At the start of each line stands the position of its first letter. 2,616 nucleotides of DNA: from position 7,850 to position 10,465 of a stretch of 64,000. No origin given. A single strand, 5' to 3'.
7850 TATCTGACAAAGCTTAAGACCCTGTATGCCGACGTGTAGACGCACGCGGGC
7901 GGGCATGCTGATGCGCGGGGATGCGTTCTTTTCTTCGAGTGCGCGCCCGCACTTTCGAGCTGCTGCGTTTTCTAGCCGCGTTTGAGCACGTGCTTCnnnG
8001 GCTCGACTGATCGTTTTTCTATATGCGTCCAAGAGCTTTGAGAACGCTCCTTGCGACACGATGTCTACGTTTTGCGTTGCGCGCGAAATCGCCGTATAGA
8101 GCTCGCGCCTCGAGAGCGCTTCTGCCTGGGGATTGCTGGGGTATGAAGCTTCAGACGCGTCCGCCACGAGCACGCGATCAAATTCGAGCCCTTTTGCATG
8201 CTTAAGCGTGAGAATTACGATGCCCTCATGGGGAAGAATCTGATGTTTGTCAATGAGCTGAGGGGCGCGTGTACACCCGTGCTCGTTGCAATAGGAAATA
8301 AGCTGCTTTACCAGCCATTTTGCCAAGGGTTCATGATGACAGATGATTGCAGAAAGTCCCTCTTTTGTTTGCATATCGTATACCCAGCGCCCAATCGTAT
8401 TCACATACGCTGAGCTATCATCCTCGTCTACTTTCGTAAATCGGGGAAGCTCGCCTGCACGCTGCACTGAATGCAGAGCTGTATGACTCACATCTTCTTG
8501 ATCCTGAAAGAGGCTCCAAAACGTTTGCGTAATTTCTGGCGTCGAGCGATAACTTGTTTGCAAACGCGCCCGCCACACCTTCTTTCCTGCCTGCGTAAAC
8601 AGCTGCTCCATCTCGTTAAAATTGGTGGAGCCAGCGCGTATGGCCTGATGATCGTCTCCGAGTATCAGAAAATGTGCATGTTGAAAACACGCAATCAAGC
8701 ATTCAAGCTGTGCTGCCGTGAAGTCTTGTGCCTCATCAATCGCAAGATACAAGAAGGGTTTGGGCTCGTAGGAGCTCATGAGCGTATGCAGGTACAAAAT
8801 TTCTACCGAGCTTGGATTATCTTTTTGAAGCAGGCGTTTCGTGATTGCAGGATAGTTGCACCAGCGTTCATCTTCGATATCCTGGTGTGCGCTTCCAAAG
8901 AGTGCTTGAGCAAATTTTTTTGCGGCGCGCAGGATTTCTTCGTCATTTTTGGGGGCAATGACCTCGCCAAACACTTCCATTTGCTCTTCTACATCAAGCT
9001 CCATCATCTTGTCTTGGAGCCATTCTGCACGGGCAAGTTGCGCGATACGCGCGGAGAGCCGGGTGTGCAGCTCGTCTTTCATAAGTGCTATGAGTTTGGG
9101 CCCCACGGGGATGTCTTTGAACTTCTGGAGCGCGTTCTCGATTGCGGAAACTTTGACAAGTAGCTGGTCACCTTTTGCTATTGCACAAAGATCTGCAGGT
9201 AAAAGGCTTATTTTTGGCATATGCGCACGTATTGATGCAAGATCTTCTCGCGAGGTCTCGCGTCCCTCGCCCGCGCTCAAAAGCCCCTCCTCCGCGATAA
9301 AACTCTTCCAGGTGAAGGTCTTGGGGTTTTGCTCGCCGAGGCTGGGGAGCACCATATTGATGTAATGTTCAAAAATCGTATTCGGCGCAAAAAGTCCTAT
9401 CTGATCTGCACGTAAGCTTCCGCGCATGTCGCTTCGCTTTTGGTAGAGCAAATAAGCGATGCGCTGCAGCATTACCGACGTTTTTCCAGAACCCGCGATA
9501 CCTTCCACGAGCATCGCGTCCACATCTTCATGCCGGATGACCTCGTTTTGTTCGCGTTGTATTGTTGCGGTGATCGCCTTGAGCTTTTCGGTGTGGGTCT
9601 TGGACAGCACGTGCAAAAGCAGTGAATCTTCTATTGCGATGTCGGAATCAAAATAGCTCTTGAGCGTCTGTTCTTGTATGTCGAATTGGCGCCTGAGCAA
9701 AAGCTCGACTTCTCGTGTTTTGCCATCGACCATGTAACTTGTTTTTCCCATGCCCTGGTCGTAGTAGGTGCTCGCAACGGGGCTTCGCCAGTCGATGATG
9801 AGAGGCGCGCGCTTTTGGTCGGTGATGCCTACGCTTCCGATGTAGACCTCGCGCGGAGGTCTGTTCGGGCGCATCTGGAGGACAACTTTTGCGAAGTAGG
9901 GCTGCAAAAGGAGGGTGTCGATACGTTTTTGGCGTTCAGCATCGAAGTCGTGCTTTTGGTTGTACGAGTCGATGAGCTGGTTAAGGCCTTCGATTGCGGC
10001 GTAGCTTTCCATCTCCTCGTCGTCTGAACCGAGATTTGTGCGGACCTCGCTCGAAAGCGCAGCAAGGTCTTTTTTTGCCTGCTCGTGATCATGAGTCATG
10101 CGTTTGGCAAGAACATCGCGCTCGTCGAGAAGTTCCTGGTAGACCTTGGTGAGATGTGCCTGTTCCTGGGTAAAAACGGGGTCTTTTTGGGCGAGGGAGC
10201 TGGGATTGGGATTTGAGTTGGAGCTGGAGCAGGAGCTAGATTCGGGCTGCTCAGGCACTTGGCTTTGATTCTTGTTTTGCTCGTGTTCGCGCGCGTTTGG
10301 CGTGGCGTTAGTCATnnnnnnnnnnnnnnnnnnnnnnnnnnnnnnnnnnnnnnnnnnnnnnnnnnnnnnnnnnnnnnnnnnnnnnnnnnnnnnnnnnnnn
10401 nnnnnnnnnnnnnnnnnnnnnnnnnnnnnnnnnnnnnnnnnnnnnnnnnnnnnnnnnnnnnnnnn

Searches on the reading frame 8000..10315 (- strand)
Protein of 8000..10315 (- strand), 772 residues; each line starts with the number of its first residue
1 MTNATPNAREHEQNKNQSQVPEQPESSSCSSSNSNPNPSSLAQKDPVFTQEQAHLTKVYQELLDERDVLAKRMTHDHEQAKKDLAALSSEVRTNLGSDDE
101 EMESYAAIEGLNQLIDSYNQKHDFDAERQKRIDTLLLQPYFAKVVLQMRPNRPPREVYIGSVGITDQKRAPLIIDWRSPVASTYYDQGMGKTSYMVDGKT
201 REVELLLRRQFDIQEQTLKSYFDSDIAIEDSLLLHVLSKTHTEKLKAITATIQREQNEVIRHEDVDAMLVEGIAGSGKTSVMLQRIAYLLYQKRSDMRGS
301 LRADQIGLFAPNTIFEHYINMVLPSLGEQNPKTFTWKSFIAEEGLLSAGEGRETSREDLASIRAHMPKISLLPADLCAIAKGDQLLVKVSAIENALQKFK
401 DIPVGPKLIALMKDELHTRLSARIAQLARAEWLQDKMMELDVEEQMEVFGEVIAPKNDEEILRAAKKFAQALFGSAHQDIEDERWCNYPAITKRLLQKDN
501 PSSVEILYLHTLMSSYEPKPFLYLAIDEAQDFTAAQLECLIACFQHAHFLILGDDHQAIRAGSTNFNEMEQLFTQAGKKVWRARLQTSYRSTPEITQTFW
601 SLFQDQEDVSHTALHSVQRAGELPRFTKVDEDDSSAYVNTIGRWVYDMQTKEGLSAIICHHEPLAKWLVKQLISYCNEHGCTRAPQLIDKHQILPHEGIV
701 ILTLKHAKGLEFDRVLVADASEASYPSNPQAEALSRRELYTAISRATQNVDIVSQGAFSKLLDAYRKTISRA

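Call 32: search_protein_families(library=ncbifam, proteins=[window:8000-10315:-], max_evalue=1e-10)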
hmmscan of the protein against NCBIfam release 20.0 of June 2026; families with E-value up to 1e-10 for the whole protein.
window:8000-10315:- (772 aa): 8 families
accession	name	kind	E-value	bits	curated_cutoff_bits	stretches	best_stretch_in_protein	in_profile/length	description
NF041464.1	HelD_BACSU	equivalog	6.1e-99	332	419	2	47-342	7-299/779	RNA polymerase recycling motor HelD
NF041258.1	motor_HelR_2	exception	8.6e-40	136.6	1100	1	156-341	77-256/713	RNA polymerase recycling motor ATPase HelR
NF041465.1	HelD_MYCSM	equivalog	4.7e-37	127.4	1051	1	156-332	82-252/719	RNA polymerase recycling motor HelD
NF041254.1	motor_HelR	exception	6.8e-37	127.1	750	1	137-344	72-276/706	RNA polymerase recycling motor ATPase HelR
NF008743.0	PRK11773.1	equivalog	8.6e-15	54.1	965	0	513-652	207-348/720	DNA helicase II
TIGR01073.1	pcrA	equivalog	5.5e-13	48.2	911.2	0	250-294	3-46/725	DNA helicase PcrA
TIGR01075.1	uvrD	equivalog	8.7e-13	47.4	1144.45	0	519-622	207-311/715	DNA helicase II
TIGR01074.1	rep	equivalog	7.1e-12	44.4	951.45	0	522-635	208-322/668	DNA helicase Rep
